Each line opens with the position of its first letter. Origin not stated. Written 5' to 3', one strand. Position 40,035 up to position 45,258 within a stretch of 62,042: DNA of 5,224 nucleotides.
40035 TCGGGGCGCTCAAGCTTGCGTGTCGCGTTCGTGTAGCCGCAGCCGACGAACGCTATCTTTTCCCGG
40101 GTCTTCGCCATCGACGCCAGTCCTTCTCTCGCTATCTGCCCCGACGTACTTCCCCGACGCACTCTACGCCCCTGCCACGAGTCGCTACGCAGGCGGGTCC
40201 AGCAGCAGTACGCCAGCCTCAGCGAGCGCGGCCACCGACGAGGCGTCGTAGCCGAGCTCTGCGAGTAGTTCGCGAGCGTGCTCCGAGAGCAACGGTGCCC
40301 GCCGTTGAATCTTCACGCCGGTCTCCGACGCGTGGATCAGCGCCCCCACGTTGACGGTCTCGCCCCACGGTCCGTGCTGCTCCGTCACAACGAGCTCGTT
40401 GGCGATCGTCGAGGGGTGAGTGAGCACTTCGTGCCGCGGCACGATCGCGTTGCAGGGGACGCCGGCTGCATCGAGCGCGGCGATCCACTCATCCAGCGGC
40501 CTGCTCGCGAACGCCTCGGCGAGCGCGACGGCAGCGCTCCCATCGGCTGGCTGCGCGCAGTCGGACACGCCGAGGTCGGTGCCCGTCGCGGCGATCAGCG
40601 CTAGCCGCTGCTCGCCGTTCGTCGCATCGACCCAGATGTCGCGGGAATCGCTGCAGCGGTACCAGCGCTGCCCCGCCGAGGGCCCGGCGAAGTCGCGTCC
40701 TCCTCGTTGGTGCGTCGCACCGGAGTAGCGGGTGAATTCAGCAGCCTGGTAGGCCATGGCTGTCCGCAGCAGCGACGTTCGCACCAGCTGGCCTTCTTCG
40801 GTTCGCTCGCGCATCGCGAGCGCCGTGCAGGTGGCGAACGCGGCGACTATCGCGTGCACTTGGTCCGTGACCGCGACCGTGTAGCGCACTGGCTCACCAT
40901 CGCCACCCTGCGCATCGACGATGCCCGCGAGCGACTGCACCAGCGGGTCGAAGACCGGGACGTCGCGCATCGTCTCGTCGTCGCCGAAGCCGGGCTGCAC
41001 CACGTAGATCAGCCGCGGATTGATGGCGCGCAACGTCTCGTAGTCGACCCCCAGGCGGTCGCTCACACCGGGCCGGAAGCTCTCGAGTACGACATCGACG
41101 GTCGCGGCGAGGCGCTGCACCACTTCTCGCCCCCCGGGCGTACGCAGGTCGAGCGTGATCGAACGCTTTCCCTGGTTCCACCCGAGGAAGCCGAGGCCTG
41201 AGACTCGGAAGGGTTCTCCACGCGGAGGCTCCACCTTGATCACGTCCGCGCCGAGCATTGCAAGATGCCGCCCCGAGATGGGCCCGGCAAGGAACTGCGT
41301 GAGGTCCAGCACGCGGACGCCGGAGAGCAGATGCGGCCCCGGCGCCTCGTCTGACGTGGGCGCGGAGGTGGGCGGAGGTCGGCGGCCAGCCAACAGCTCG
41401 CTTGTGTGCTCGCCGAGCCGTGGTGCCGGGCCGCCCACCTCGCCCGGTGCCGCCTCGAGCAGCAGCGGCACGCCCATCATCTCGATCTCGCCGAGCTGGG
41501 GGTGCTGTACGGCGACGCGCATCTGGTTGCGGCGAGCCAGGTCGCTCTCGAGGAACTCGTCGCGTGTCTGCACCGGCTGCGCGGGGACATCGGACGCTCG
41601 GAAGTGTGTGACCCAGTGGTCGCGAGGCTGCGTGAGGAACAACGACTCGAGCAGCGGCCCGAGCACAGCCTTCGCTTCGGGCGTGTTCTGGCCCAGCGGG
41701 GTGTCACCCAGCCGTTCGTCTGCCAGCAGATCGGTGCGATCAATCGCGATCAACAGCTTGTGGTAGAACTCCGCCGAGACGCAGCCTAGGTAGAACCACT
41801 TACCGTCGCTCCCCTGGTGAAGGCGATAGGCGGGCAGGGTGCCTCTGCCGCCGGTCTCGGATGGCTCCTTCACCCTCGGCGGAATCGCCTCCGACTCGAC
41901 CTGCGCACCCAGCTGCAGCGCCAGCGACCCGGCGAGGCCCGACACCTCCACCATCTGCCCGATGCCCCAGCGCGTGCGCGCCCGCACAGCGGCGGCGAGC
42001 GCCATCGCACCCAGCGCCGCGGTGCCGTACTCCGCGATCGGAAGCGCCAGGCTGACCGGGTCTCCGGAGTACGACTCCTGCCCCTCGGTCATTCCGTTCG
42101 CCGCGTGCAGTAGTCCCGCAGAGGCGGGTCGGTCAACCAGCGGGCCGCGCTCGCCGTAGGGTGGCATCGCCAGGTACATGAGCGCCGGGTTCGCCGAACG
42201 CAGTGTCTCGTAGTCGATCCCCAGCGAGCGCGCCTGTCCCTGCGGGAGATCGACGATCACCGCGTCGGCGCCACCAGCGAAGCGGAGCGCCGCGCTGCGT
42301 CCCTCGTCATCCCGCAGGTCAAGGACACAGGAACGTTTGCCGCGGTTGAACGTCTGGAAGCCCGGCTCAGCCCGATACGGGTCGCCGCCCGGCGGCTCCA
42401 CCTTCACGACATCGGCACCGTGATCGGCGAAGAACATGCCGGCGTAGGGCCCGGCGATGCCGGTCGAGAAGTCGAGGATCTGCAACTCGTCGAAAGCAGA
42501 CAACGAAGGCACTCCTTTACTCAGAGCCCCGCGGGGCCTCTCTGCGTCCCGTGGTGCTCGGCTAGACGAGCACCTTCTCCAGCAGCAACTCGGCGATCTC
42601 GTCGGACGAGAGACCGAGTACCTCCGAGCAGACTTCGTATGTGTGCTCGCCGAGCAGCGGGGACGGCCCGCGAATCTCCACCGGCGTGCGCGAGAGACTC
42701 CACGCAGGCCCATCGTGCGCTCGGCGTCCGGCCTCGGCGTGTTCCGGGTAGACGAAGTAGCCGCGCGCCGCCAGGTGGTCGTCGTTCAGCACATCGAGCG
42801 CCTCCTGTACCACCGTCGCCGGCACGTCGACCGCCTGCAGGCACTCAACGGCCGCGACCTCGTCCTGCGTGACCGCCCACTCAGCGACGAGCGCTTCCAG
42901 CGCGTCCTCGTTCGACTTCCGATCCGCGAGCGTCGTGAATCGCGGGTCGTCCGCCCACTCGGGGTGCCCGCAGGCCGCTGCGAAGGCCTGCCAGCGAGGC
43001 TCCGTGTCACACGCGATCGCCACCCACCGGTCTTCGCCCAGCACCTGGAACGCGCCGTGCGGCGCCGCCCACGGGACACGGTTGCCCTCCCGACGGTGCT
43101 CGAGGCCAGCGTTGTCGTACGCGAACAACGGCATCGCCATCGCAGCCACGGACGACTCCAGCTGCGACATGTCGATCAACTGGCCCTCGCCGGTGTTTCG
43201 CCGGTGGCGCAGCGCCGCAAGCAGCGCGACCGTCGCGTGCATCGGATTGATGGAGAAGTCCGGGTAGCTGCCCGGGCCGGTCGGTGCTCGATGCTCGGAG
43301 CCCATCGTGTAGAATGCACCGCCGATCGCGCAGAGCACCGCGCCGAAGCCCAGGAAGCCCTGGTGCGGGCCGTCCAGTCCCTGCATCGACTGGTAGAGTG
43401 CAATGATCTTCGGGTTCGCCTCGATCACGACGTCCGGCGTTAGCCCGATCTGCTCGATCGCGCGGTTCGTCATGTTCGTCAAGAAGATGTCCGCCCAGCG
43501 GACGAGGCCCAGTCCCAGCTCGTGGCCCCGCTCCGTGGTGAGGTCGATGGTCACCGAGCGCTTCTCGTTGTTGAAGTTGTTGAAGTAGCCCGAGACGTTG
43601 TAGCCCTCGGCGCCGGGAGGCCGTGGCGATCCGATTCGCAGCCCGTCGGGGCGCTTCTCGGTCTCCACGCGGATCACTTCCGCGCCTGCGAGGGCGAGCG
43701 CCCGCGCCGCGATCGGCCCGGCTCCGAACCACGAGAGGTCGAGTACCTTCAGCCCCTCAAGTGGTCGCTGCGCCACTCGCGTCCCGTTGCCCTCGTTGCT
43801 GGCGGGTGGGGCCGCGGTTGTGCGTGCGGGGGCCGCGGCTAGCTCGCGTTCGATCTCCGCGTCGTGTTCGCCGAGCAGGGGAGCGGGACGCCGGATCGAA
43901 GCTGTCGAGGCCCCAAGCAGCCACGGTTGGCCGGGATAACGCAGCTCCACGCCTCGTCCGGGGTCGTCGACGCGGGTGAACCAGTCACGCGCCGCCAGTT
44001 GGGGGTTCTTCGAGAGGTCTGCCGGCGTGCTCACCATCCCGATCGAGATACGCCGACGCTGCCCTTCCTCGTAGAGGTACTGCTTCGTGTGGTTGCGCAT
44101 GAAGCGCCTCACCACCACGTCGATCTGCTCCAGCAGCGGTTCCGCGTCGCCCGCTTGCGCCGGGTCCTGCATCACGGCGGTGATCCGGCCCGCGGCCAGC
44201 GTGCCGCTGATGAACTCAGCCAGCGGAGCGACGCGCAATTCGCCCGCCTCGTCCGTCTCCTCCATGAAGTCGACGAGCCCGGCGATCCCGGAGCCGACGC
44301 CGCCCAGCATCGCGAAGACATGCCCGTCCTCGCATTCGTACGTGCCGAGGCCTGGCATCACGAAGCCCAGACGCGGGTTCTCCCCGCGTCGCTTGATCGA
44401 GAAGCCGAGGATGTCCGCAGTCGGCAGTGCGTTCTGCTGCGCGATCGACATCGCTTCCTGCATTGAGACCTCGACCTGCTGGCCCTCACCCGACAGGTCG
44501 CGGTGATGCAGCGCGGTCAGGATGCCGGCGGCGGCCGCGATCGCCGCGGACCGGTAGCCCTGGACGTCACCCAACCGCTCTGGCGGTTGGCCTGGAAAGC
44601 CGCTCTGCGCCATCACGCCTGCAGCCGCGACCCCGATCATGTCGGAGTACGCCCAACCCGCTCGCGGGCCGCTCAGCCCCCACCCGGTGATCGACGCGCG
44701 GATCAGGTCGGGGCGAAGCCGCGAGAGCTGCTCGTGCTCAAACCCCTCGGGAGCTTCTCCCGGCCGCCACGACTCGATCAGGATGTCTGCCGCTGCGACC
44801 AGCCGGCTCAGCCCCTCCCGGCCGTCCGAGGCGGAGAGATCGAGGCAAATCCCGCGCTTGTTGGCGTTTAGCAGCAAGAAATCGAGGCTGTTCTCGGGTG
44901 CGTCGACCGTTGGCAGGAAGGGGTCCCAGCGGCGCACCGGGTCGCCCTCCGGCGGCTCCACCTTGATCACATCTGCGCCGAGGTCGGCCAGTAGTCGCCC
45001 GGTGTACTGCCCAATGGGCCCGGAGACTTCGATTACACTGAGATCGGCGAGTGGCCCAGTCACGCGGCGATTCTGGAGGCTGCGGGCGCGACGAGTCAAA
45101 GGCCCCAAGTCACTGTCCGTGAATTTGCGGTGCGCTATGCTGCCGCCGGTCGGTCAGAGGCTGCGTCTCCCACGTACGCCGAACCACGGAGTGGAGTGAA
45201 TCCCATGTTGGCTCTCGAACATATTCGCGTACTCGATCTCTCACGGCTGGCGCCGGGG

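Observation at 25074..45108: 20-kb, 17-gene co-directional array joining fused CoA-transferases, thiolase/DUF35, lipoate synthesis, a 2-oxoacid dehydrogenase and an OFOR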

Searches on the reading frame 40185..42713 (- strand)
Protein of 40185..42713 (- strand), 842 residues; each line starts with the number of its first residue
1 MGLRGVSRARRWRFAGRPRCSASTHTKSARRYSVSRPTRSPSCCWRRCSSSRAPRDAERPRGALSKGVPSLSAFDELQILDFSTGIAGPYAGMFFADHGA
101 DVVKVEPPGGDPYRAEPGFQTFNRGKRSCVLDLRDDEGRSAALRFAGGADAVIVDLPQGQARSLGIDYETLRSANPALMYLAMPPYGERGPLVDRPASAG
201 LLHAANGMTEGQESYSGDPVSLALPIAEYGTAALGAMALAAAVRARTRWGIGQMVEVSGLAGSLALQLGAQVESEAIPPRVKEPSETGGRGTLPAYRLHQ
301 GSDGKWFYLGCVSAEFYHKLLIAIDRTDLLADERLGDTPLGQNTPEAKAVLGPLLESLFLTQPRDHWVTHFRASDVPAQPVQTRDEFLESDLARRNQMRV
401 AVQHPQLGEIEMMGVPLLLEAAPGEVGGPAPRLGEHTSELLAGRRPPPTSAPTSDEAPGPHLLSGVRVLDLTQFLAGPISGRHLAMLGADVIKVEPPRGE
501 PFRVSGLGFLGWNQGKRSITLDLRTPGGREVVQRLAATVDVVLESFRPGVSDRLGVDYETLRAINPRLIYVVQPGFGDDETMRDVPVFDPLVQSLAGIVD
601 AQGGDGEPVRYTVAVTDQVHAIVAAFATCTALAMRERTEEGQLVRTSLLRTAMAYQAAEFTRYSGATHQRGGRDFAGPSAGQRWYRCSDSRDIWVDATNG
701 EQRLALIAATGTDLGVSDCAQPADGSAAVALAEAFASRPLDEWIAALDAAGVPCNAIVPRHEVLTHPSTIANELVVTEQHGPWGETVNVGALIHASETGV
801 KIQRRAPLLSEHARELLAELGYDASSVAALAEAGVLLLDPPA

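Call 5: search_protein_families(library=pfam, proteins=[window:40185-42713:-], max_evalue=0.01)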
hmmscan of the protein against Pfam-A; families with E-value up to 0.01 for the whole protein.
window:40185-42713:- (842 aa): 1 family
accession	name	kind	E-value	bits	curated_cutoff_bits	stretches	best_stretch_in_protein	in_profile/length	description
PF02515.22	CoA_transf_3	-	3.6e-169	563.1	23.3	2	463-812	1-365/366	CoA-transferase family III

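Call 8: search_protein_families(library=ncbifam, proteins=[window:40185-42713:-], max_evalue=0.00001)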
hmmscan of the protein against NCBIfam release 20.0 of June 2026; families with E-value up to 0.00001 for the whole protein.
window:40185-42713:- (842 aa): 7 families
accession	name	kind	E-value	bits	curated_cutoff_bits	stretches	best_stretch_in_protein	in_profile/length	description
NF041294.1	Scnl_mescCoAtase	equivalog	2.5e-87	293.5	700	2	463-817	4-380/381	succinyl-CoA:mesaconate CoA-transferase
NF052585.1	SucGlutTfsCaiB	equivalog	5.1e-80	269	750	2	462-820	7-388/394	succinate--glutarate CoA-transferase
NF003809.0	PRK05398.1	subfamily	3.8e-78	262.9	442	4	463-649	5-201/416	formyl-CoA transferase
TIGR03253.1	oxalate_frc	equivalog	1.5e-71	241.3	504.2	3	463-648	4-199/416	formyl-CoA transferase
NF008511.0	PRK11430.1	equivalog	6.7e-62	209.8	522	2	453-664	2-220/381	CoA:oxalate CoA-transferase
NF002914.1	PRK03525.1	equivalog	1.2e-31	110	413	2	462-836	9-397/400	L-carnitine CoA-transferase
TIGR04253.1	mesacon_CoA_iso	equivalog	1.5e-25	90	725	2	462-715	2-263/403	2-methylfumaryl-CoA isomerase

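Call 75: search_solved_structures(query=window:40185-42512:-, max_evalue=1e-25)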
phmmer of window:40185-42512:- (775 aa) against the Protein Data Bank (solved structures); distinct sequences matched with E-value up to 1e-25: 23.
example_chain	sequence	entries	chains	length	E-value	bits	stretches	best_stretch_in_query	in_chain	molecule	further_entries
4ed9_A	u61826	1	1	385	4.2e-42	147.6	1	396-753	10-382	CAIB/BAIF family protein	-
10uh_A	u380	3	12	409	8.3e-41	143.4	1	396-586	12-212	Formyl-coenzyme a transferase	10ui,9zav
5yit_A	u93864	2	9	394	5.8e-40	140.6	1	395-590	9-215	CoA transferase III | Uncharacterized protein Rv3272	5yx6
9br7_A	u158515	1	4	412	2.5e-35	125.2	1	395-769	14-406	Succinate--hydroxymethylglutarate CoA-transferase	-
9br6_A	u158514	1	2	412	7.2e-35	123.7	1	395-769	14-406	Succinate--hydroxymethylglutarate CoA-transferase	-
5yiy_A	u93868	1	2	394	1.2e-34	123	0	395-504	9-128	CoA transferase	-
4hl6_A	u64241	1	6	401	1.7e-33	119.2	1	380-591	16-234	Uncharacterized protein YfdE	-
1pqy_A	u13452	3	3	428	3.3e-29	105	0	396-581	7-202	Hypothetical protein yfdW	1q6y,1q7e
1pt5_A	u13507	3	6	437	3.6e-29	104.9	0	396-581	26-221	Hypothetical protein yfdW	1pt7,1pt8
1p5h_A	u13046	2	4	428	8.5e-29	103.6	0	396-581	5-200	Formyl-coenzyme A transferase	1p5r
2vjq_A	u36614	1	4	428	2e-28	102.4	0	396-581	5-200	FORMYL-COENZYME A TRANSFERASE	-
2vjo_A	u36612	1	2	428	2.2e-28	102.3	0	396-581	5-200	FORMYL-COENZYME A TRANSFERASE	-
2vjp_A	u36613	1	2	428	2.7e-28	102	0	396-581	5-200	FORMYL-COENZYME A TRANSFERASE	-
2vjn_A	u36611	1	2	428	3e-28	101.8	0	396-581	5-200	FORMYL-COENZYME A TRANSFERASE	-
2vjk_A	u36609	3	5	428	3e-28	101.8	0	396-581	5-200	FORMYL-COENZYME A TRANSFERASE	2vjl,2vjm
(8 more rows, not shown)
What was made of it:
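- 40185..42512 (-): Module A, CoAT2. Second fused two-module family III CoA-transferase, of generic CaiB/BaiF type. Its best PDB hits are generic CaiB/BaiF and formyl-CoA transferases (call 75).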

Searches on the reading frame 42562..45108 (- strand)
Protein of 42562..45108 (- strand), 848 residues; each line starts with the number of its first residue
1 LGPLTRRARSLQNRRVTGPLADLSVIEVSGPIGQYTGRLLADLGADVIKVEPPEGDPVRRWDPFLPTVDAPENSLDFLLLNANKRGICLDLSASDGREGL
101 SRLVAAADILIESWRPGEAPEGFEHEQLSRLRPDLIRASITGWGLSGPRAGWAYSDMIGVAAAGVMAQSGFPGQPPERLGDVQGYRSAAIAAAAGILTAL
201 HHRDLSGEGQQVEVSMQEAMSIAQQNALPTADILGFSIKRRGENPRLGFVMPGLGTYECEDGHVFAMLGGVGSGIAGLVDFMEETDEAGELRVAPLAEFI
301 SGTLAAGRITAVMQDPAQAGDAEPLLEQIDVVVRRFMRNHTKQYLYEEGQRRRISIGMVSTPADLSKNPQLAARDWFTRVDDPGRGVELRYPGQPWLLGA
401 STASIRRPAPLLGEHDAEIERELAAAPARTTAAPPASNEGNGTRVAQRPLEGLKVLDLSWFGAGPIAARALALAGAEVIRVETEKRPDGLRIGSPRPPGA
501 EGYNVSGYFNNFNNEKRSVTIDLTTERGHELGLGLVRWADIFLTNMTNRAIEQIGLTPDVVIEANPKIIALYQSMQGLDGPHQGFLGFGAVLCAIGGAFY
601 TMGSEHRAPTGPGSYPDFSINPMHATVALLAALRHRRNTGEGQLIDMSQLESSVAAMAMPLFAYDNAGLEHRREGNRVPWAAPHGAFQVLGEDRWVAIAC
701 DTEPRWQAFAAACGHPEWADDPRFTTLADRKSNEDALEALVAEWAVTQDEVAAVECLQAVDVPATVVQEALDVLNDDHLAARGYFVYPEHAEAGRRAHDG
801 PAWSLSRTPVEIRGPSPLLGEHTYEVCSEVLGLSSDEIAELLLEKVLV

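Call 5: search_protein_families(library=pfam, proteins=[window:42562-45108:-], max_evalue=0.01)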
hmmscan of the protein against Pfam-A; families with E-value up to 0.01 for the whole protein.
window:42562-45108:- (848 aa): 1 family
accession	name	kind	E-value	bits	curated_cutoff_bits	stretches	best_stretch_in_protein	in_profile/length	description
PF02515.22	CoA_transf_3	-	3.3e-168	559.9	23.3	2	450-823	1-366/366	CoA-transferase family III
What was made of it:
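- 42562..45063 (-): Module A, CoAT1. Fused two-module family III CoA-transferase (BbsE-like N half, BbsF-like C half). Two CoA_transf_3 stretches (call 5).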

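Call 8: search_protein_families(library=ncbifam, proteins=[window:42562-45108:-], max_evalue=0.00001)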
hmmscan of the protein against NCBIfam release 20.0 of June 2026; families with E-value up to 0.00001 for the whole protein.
window:42562-45108:- (848 aa): 7 families
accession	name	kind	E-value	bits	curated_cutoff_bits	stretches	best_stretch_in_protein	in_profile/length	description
NF003809.0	PRK05398.1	subfamily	4.9e-98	328.4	442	3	33-220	19-204/416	formyl-CoA transferase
TIGR03253.1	oxalate_frc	equivalog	4.6e-94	315.5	504.2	3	35-220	20-203/416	formyl-CoA transferase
NF041294.1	Scnl_mescCoAtase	equivalog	5.3e-93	312.2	700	2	450-826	4-379/381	succinyl-CoA:mesaconate CoA-transferase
NF052585.1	SucGlutTfsCaiB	equivalog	6.8e-91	304.8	750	2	445-830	3-388/394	succinate--glutarate CoA-transferase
NF008511.0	PRK11430.1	equivalog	2e-63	214.8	522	2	446-772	6-325/381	CoA:oxalate CoA-transferase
NF002914.1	PRK03525.1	equivalog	9.7e-42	143.3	413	2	449-842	9-392/400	L-carnitine CoA-transferase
TIGR04253.1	mesacon_CoA_iso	equivalog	3.5e-30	105.3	725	2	23-219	6-197/403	2-methylfumaryl-CoA isomerase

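Call 37: search_solved_structures(query=window:42562-45063:-, max_evalue=1e-20, show_alignments=1)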
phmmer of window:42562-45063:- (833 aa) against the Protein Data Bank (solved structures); distinct sequences matched with E-value up to 1e-20: 30.
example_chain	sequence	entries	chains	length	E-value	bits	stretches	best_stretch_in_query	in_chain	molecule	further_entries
9fn0_B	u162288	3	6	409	9.2e-77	262.1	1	431-833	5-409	Subunit of Benzylsuccinate CoA-transferase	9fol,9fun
9fn0_A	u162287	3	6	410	2.1e-52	181.5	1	8-404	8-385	Subunit of Benzylsuccinate CoA-transferase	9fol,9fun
4ed9_A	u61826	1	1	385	9.5e-45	156.2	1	4-165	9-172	CAIB/BAIF family protein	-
1pt5_A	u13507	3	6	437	3.5e-39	137.8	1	1-205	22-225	Hypothetical protein yfdW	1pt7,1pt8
1pqy_A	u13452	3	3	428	4.5e-39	137.4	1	3-205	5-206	Hypothetical protein yfdW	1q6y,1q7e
9br7_A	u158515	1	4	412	1.7e-34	122.3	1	433-828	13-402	Succinate--hydroxymethylglutarate CoA-transferase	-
9br6_A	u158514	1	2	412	4e-34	121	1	433-828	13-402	Succinate--hydroxymethylglutarate CoA-transferase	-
10uh_A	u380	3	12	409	3.5e-33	117.9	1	434-830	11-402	Formyl-coenzyme a transferase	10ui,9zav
4hl6_A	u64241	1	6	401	9e-33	116.5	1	3-204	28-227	Uncharacterized protein YfdE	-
2vjm_B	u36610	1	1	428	4.9e-31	110.8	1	1-205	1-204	FORMYL-COENZYME A TRANSFERASE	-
3ubm_A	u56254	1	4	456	5.9e-31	110.5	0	4-205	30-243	Formyl-CoA:oxalate CoA-transferase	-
1p5h_A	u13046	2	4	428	6.1e-31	110.5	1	1-205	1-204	Formyl-coenzyme A transferase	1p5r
2vjo_A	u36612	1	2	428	6.6e-31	110.4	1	1-205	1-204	FORMYL-COENZYME A TRANSFERASE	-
2vjk_A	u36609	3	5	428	8.4e-31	110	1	1-205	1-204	FORMYL-COENZYME A TRANSFERASE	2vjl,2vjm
2vjn_A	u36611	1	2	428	8.6e-31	110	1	1-205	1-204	FORMYL-COENZYME A TRANSFERASE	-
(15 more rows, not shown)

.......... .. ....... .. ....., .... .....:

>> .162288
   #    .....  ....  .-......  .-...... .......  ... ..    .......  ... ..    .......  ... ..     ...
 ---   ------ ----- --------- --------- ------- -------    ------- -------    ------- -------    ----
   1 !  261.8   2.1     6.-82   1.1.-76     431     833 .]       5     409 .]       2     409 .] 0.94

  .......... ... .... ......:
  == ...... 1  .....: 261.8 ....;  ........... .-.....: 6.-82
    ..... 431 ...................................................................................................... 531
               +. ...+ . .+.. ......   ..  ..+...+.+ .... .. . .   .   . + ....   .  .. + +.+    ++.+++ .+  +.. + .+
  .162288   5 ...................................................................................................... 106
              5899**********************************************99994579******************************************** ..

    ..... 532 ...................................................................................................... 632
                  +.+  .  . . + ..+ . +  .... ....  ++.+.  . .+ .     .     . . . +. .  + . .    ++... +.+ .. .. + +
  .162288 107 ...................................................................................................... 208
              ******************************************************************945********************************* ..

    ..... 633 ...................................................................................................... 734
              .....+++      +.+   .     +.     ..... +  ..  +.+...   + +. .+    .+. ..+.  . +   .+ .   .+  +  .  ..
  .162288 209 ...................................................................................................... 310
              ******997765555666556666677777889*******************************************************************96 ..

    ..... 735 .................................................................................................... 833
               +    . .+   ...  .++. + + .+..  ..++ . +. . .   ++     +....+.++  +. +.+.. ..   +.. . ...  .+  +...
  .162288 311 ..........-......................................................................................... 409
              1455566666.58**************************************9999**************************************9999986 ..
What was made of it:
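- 42562..45063 (-): PDB 9fn0_B matches residues 431-833 (E 9e-77) and 9fn0_A matches residues 8-404 (E 2e-52) (call 37).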
